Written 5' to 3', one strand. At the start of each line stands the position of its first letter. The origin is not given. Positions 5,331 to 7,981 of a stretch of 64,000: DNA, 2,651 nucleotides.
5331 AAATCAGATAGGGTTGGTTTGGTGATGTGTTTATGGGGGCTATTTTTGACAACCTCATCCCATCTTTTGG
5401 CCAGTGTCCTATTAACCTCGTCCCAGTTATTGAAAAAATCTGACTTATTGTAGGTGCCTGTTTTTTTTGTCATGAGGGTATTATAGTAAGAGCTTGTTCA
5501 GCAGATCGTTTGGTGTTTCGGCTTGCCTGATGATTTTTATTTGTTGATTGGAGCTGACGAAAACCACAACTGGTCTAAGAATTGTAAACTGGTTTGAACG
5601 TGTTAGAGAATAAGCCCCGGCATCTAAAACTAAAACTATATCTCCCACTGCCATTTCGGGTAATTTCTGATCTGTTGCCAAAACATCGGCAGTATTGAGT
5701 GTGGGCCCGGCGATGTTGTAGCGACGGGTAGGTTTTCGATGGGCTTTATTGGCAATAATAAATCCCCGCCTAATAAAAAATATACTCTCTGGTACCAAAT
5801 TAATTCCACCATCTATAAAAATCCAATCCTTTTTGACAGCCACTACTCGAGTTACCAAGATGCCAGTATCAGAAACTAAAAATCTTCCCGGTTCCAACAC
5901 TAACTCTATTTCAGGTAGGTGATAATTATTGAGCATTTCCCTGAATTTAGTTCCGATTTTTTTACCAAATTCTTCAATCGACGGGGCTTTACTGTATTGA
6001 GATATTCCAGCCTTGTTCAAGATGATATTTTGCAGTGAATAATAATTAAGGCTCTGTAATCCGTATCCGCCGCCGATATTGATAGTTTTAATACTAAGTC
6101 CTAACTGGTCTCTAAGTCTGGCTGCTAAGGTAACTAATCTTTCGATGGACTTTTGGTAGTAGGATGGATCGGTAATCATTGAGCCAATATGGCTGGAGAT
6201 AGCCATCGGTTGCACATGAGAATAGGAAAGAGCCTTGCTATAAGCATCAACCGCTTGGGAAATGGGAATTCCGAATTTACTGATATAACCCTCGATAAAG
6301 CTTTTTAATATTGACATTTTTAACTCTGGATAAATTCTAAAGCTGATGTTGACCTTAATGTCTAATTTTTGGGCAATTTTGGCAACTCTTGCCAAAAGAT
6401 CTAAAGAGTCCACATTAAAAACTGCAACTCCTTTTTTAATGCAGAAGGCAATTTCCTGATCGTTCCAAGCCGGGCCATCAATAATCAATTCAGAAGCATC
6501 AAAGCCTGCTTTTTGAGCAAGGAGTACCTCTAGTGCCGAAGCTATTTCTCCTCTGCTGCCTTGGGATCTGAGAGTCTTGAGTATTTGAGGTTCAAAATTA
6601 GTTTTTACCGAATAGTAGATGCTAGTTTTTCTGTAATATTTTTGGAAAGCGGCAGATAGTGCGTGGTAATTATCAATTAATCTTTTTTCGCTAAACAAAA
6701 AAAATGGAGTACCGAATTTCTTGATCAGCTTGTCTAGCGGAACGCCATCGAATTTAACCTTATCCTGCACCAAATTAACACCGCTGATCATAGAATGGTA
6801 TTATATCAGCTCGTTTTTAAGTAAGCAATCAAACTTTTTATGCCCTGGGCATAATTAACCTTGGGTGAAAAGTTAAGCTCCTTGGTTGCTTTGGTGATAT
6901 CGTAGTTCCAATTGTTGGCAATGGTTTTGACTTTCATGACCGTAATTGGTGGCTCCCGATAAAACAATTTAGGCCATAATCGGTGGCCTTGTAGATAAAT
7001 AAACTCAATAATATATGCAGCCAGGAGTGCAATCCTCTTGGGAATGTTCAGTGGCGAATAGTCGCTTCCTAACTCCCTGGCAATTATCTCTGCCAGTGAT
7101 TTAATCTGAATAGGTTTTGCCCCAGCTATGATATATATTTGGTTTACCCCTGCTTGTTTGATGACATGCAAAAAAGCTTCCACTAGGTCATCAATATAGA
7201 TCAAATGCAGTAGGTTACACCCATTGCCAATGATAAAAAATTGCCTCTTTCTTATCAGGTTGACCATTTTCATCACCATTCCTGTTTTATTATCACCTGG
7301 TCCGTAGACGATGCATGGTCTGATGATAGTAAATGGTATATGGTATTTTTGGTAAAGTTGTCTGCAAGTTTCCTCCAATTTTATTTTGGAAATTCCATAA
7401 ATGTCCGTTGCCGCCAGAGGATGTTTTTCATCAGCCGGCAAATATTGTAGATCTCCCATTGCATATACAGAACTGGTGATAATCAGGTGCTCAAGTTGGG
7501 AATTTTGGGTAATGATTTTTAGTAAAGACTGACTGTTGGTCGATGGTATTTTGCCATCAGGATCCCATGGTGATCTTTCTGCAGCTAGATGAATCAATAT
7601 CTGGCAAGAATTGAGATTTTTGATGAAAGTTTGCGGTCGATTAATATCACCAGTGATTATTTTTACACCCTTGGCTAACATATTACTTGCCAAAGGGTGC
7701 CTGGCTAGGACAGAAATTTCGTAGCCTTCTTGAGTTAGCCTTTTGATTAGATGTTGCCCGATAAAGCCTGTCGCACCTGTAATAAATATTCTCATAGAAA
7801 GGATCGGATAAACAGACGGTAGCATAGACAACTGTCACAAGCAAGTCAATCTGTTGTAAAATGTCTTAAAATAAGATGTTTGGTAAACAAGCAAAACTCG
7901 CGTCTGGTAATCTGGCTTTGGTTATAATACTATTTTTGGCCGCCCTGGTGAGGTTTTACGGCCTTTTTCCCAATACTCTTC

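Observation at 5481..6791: Fold-type III PLP decarboxylase (Orn/DAP decarboxylase family) embedded in the glycan operon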

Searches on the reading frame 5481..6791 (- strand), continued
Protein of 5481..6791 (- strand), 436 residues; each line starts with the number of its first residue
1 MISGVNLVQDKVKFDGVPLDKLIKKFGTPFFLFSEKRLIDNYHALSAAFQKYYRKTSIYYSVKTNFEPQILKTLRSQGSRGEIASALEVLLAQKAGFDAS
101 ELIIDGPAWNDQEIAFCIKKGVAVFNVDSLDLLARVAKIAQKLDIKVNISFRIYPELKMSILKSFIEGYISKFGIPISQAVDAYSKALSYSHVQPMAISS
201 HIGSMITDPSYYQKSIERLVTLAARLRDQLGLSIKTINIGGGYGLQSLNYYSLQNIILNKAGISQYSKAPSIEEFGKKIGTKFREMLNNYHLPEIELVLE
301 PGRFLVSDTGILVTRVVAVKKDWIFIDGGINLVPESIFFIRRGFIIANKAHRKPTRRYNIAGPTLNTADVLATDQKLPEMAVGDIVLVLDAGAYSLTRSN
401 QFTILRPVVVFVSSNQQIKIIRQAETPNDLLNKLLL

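Call 101: find_related_loci(query=A2, collection=metagenome_contigs, flank=6000)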
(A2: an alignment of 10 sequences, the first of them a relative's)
Query A2 (436 aa) in metagenome_contigs; peptide patterns used: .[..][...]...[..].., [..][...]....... (x = any residue, [..] = any of these).
192 stretches matched a pattern; 39 encode a relative of the query (tblastn E <= 1e-3); 39 distinct loci.
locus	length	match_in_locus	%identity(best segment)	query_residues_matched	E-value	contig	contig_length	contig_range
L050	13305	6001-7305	66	1-435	0e+0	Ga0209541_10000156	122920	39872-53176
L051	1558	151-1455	62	1-435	0e+0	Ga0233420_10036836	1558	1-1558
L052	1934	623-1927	62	2-436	0e+0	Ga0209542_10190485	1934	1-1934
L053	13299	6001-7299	56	2-434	1e-161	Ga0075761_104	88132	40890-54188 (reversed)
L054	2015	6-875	59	148-436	5e-120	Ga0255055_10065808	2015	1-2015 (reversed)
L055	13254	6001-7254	43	12-431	1e-107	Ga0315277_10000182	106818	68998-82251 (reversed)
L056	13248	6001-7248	43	14-431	9e-106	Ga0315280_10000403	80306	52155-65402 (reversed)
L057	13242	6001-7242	44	12-431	4e-104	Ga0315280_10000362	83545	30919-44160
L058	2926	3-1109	44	54-431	4e-97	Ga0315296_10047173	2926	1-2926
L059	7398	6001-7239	28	15-436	2e-46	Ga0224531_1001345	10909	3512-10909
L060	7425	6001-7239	28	15-436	2e-46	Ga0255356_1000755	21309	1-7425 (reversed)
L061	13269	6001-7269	29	11-432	4e-45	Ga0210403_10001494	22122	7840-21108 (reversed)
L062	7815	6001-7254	27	15-436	1e-44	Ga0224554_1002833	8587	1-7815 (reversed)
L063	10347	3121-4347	28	15-436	1e-44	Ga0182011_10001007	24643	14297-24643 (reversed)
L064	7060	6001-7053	29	19-394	2e-44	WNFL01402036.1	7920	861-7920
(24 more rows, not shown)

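Call 105: search_protein_families(library=pfam, proteins=[L055:220-1179:+, L055:1195-2109:+, L055:2113-4401:+, L055:4878-5975:+, L055:7289-8050:+, L055:8169-8825:+, L055:8822-10279:+, L056:4973-5929:+, L056:7275-8333:+, L056:8436-9209:+], max_evalue=0.001)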
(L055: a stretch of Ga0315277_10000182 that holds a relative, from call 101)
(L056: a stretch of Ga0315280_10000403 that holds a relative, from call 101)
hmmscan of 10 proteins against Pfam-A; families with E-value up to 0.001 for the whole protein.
L055:220-1179:+ (319 aa): 0 families

L055:1195-2109:+ (304 aa): 0 families

L055:2113-4401:+ (762 aa): 3 families
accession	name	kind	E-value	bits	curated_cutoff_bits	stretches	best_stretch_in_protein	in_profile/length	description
PF14528.11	LAGLIDADG_3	-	7.3e-10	39.4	22.5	1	449-504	3-61/82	LAGLIDADG-like domain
PF25199.1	nSTAND_NTPase5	-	1.2e-05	25.7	34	1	25-76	40-98/145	Novel STAND NTPase 5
PF14890.11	Intein_splicing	-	4.4e-05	23.8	35.8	0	528-589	96-155/155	Intein splicing domain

L055:4878-5975:+ (365 aa): 3 families
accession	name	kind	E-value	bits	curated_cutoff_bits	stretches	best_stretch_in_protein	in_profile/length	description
PF00534.26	Glycos_transf_1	-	4.8e-07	29.9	26.4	1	243-287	79-123/172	Glycosyl transferases group 1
PF13692.12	Glyco_trans_1_4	-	6.3e-06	26.9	27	1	242-289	64-109/142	Glycosyl transferases group 1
PF13439.12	Glyco_transf_4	-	7.3e-06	26.5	28.5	1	41-165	1-141/170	Glycosyltransferase Family 4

L055:7289-8050:+ (253 aa): 6 families
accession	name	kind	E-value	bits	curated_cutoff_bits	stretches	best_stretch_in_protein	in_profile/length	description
PF08241.18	Methyltransf_11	-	1.1e-17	64.9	21.2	1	64-148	13-95/95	Methyltransferase domain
PF13649.12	Methyltransf_25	-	1.2e-15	58.4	27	1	66-144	16-97/97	Methyltransferase domain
PF13847.12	Methyltransf_31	-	2e-12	47.4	27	1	71-152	30-113/145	Methyltransferase domain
PF08242.18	Methyltransf_12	-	2.3e-08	35.1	30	1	68-146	19-98/98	Methyltransferase domain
PF01209.24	Ubie_methyltran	-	5.9e-05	23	20.1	1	71-167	74-170/233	ubiE/COQ5 methyltransferase family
PF13489.12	Methyltransf_23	-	0.00073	19.7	27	0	69-160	45-128/164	Methyltransferase domain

L055:8169-8825:+ (218 aa): 1 family
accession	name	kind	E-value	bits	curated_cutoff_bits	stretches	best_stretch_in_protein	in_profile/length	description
PF00535.33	Glycos_transf_2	-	8.8e-18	65.2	23.3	1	35-155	40-166/168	Glycosyl transferase family 2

L055:8822-10279:+ (485 aa): 1 family
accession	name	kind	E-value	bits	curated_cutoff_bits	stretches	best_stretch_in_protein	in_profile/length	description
PF13231.12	PMT_2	-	2.1e-10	41.5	26.1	1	71-201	2-140/160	Dolichyl-phosphate-mannose-protein mannosyltransferase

L056:4973-5929:+ (318 aa): 3 families
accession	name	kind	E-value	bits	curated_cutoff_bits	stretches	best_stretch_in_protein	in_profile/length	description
PF00534.26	Glycos_transf_1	-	1.2e-07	31.9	26.4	1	195-247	74-125/172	Glycosyl transferases group 1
PF13692.12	Glyco_trans_1_4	-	1.3e-06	29.1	27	1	197-247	62-109/142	Glycosyl transferases group 1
PF13439.12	Glyco_transf_4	-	0.00041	20.8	28.5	0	15-158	2-169/170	Glycosyltransferase Family 4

L056:7275-8333:+ (352 aa): 2 families
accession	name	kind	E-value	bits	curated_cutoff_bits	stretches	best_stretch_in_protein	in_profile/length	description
PF04055.27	Radical_SAM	-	4.7e-18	66.3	29.5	1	34-161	3-142/166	Radical SAM superfamily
PF13353.11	Fer4_12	-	2.6e-06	28.2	22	1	32-131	9-115/137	4Fe-4S single cluster domain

L056:8436-9209:+ (257 aa): 4 families
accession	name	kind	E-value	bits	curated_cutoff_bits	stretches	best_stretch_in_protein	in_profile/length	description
PF08241.18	Methyltransf_11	-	5.1e-18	65.9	21.2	1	57-148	6-94/95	Methyltransferase domain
PF13649.12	Methyltransf_25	-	4.8e-15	56.5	27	1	63-145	13-97/97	Methyltransferase domain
PF13847.12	Methyltransf_31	-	1.2e-09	38.4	27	1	71-150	30-110/145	Methyltransferase domain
PF08242.18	Methyltransf_12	-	3.3e-07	31.4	30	1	64-146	13-97/98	Methyltransferase domain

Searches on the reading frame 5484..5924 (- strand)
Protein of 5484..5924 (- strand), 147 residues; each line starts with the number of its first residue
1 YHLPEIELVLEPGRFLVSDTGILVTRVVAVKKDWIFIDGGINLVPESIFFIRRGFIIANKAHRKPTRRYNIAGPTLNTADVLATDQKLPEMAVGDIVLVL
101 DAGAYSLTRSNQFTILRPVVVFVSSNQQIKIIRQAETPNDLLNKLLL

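Call 67: search_solved_structures(query=window:5484-5924:-, max_evalue=0.001, show_alignments=5)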
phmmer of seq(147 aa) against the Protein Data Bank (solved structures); distinct sequences matched with E-value up to 0.001: 39.
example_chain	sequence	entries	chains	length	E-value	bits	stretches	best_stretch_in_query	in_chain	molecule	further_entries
2yxx_A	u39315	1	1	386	1.4e-20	77.1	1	8-144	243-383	Diaminopimelate decarboxylase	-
1twi_A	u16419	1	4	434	6e-15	58.8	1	7-144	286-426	Diaminopimelate decarboxylase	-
1tuf_A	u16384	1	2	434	6e-15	58.8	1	7-144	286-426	Diaminopimelate decarboxylase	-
2p3e_A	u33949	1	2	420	1.3e-14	57.7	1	7-138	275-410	Diaminopimelate decarboxylase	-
6n2a_A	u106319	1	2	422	8.1e-13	51.9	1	5-142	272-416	Diaminopimelate decarboxylase 1, chloroplastic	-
6n2f_A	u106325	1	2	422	9.2e-13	51.7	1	5-142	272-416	Diaminopimelate decarboxylase 2, chloroplastic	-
3c5q_A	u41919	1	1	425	2.7e-12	50.2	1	6-141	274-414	Diaminopimelate decarboxylase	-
2qgh_A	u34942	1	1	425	2.7e-12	50.2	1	6-141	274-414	Diaminopimelate decarboxylase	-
3n2b_A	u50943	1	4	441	7.6e-12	48.7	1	5-137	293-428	Diaminopimelate decarboxylase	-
7kh2_A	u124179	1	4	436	7.8e-12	48.7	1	6-137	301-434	N-citrylornithine decarboxylase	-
1knw_A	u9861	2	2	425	8.9e-12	48.5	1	6-143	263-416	Diaminopimelate decarboxylase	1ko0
4xg1_A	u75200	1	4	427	3.6e-11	46.6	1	6-141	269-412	Diaminopimelate decarboxylase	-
3vab_A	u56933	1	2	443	1.4e-10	44.6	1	6-142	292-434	Diaminopimelate decarboxylase 1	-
2j66_A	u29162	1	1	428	1.3e-09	41.5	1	3-142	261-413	BTRK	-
7ru7_A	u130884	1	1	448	1.4e-09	41.4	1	3-142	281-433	L-glutamyl-[BtrI acyl-carrier protein] decarboxylase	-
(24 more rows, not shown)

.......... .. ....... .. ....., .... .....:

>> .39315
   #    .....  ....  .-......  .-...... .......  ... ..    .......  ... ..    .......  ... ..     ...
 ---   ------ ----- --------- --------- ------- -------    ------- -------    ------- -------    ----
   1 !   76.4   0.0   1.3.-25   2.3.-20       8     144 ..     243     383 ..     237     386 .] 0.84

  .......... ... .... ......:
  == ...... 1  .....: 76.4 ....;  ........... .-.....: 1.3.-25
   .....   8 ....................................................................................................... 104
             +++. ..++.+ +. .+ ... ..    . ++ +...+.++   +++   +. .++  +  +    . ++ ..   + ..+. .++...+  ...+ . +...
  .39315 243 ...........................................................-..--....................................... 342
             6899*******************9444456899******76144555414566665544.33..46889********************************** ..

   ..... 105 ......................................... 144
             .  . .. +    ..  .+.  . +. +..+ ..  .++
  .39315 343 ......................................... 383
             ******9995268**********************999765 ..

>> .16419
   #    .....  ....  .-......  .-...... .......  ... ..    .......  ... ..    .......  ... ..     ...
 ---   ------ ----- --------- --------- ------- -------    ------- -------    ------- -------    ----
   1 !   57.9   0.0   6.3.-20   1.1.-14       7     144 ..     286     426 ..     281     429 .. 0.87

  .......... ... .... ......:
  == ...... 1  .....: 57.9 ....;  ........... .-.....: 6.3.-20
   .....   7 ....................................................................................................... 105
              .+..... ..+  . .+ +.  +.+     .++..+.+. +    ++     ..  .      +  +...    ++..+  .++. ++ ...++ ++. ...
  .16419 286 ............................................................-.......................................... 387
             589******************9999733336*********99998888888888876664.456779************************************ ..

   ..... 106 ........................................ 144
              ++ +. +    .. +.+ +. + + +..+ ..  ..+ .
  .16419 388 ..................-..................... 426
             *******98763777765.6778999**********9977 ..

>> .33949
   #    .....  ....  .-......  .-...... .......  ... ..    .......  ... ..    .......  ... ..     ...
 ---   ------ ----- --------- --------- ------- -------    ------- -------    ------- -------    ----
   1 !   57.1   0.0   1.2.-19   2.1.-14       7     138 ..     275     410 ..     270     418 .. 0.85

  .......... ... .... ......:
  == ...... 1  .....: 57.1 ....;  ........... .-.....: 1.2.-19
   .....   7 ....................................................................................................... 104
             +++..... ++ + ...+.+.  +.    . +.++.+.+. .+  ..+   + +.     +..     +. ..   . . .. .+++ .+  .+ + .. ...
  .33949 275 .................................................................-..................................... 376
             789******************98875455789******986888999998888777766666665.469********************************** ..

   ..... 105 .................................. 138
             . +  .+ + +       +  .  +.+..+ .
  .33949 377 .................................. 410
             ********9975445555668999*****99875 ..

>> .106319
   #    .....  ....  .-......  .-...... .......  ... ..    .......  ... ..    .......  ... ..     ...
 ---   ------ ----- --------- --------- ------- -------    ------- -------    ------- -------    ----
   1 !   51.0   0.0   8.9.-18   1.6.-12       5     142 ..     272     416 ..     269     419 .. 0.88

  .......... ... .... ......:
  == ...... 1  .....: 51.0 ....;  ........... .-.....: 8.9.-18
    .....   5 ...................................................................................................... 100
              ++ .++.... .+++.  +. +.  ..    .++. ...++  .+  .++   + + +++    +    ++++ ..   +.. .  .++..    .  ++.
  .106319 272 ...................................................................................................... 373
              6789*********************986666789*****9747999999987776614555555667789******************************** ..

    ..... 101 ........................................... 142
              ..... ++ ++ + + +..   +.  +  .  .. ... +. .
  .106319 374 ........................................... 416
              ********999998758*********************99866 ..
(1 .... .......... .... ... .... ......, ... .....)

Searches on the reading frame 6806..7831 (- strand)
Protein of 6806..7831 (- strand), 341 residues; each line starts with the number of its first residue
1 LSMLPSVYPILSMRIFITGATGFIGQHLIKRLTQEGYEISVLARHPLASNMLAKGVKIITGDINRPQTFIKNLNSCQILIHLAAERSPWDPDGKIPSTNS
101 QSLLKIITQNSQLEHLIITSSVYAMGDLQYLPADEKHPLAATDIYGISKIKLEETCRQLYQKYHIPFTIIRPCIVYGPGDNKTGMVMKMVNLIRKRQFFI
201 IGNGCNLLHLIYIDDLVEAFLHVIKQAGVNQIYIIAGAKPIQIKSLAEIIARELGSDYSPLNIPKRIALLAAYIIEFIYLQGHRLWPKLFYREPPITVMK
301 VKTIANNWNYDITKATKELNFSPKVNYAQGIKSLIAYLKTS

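Call 5: search_protein_families(library=pfam, proteins=[window:6806-7831:-], max_evalue=0.01)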
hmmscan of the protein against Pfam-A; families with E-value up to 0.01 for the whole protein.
window:6806-7831:- (341 aa): 8 families
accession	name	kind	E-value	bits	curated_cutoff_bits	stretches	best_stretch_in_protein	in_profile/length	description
PF01370.27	Epimerase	-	5.6e-36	124.6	20.9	1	15-236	1-240/240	NAD dependent epimerase/dehydratase family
PF16363.11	GDP_Man_Dehyd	-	9.9e-25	88.1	27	1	16-257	1-269/332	GDP-mannose 4,6 dehydratase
PF01073.25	3Beta_HSD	-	2.1e-15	56.9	22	1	17-257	2-271/280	3-beta hydroxysteroid dehydrogenase/isomerase family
PF07993.18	NAD_binding_4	-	5.1e-12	45.9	20.1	1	17-190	1-220/258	Male sterility protein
PF04321.23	RmlD_sub_bind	-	2e-11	43.9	27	1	13-258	1-235/287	RmlD substrate binding domain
PF13460.12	NAD_binding_10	-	7e-10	39.5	27.2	1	19-175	1-146/184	NAD(P)H-binding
PF05368.20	NmrA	-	4.1e-06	27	27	1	14-75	4-69/298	NmrA-like family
PF02719.21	Polysacc_synt_2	-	0.00015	21.5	20.2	1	15-257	1-250/293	Polysaccharide biosynthesis protein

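Call 6: search_protein_families(library=ncbifam, proteins=[window:6806-7831:-], max_evalue=0.01)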
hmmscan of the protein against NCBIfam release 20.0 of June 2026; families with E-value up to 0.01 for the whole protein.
window:6806-7831:- (341 aa): 37 families (the best 25 are shown)
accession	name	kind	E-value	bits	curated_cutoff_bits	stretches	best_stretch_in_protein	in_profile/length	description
TIGR03466.1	HpnA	hypoth_equivalog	3.6e-37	128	367.65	1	13-339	1-322/327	hopanoid-associated sugar epimerase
NF042422.1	oxyalk_red_OleD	equivalog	3.2e-29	102.3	580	1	13-336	1-326/329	2-alkyl-3-oxoalkanoate reductase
NF042423.1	oxyalk_red_Shew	equivalog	1.6e-28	99.7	580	1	14-334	10-331/331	2-alkyl-3-oxoalkanoate reductase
TIGR04180.1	EDH_00030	hypoth_equivalog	3.3e-28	98.6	475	1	15-257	1-259/297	NAD-dependent 4,6-dehydratase LegB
TIGR01777.1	yfcH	hypoth_equivalog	1.5e-21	77.3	207.35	1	15-268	1-254/292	TIGR01777 family oxidoreductase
TIGR01181.1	dTDP_gluc_dehyt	equivalog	1e-18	67.5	365.1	1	15-337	2-310/321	dTDP-glucose 4,6-dehydratase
NF050030.1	thlkprotThyD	equivalog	3.1e-18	66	400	1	13-265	1-260/305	thylakoid membrane protein ThyD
TIGR02197.1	heptose_epim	equivalog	6.1e-15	55.2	274.6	1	15-258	1-264/316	ADP-glyceromanno-heptose 6-epimerase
TIGR01179.1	galE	equivalog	4.1e-12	45.6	262.3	1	14-172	1-173/332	UDP-glucose 4-epimerase GalE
TIGR01746.1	Thioester-redct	subfamily_domain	8.2e-11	41.7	213.35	2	73-254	86-280/371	thioester reductase domain-containing protein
NF047837.1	UDPAcbARedWbcJ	equivalog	1.1e-10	41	500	1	13-248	1-209/372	UDP-2-acetamido-2,6-beta-L-arabino-hexul-4-ose reductase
NF047922.1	GDPFucSynFcl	equivalog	5.8e-10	39.1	500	1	142-255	131-254/308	GDP-L-fucose synthase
NF052578.1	StrlDmthSdmBMthl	equivalog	1.9e-09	37.7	600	1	13-323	1-308/328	sterol demethylase protein SdmB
NF005539.0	PRK07201.1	equivalog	1.9e-09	36.8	549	1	13-188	1-188/657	SDR family oxidoreductase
NF043036.1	ErythonDh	equivalog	5.8e-09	35.6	325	1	13-179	1-184/321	D-erythronate dehydrogenase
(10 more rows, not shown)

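Call 25: search_solved_structures(query=window:6806-7828:-, max_evalue=1e-8)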
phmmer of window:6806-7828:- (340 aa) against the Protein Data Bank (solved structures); distinct sequences matched with E-value up to 1e-8: 23.
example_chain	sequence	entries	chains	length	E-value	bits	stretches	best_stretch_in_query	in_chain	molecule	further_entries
3wj7_A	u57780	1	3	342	8.2e-23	84.4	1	15-323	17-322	Putative oxidoreductase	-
8rdg_A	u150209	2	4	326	6.4e-18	68.3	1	12-254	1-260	SDR family NAD(P)-dependent oxidoreductase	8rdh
8rdi_A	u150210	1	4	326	2.3e-17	66.5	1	12-254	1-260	SDR family NAD(P)-dependent oxidoreductase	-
4zrm_A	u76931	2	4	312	8.7e-17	64.6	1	12-267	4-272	UDP-glucose 4-epimerase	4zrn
8vr2_A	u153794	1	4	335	6.2e-15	58.5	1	10-256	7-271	NAD-dependent epimerase/dehydratase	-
6zl6_A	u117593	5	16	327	1.3e-14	57.4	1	12-249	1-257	Epimerase domain-containing protein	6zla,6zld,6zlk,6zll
6zlj_A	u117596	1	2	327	4.1e-14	55.8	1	12-249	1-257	Epimerase domain-containing protein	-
3ehe_A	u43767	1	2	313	4.9e-14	55.5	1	14-255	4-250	UDP-glucose 4-epimerase (GalE-1)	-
3vps_A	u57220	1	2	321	3e-13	52.9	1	10-222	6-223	NAD-dependent epimerase/dehydratase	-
1r6d_A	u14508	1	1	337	5.2e-13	52.2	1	12-260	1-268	TDP-glucose-4,6-dehydratase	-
6bwl_A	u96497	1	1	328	6.5e-13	51.8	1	12-251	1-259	Pal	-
1r66_A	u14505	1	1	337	7.1e-13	51.7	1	12-260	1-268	TDP-glucose-4,6-dehydratase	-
3m2p_A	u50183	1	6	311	5.4e-12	48.8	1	10-250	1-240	UDP-N-acetylglucosamine 4-epimerase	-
3icp_A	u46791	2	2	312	9.7e-12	48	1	12-254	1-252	NAD-dependent epimerase/dehydratase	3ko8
3aw9_A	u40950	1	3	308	1.2e-11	47.6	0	113-254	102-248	NAD-dependent epimerase/dehydratase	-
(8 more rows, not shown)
